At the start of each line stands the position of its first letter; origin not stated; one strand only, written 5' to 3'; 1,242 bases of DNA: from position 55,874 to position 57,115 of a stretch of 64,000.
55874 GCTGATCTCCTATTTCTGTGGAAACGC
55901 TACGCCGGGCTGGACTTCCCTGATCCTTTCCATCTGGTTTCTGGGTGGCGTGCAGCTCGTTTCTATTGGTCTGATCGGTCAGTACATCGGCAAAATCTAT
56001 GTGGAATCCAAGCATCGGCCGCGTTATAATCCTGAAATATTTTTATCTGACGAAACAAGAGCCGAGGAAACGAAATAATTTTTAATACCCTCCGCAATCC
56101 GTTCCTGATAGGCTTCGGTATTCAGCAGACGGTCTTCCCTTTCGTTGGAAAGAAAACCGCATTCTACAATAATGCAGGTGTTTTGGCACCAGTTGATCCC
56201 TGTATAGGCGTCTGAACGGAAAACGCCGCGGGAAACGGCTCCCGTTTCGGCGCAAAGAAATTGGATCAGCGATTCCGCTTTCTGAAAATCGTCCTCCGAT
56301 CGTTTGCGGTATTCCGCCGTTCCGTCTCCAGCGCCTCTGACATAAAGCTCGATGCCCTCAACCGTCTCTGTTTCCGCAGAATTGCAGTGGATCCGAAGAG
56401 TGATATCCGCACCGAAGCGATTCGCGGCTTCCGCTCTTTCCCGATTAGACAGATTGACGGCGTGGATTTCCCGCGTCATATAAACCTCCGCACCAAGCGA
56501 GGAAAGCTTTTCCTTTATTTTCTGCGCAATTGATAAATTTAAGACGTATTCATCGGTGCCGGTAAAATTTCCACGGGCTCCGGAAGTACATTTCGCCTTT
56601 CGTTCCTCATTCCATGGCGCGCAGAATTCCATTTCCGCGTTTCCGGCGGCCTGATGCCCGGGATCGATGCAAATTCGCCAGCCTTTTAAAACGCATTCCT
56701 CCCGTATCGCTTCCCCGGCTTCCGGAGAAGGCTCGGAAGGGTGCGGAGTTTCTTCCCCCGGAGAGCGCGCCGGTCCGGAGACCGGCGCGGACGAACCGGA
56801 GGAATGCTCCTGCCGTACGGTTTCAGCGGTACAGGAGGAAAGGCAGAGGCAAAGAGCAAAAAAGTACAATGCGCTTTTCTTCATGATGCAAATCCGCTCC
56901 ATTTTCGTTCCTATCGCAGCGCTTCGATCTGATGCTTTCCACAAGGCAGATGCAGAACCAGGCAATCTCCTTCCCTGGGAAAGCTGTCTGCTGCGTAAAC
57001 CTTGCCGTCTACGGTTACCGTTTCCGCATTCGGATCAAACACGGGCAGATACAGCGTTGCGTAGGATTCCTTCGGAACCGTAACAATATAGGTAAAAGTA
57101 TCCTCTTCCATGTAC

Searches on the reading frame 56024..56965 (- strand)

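Call 42: search_protein_families(library=pfam, proteins=[window:56024-56965:-], max_evalue=0.00001)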
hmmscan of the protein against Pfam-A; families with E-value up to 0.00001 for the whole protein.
window:56024-56965:- (313 aa): 1 family
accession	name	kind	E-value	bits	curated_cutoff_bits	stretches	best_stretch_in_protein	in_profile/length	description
PF01520.23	Amidase_3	-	1.2e-35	123.6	27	1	98-296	1-170/174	N-acetylmuramoyl-L-alanine amidase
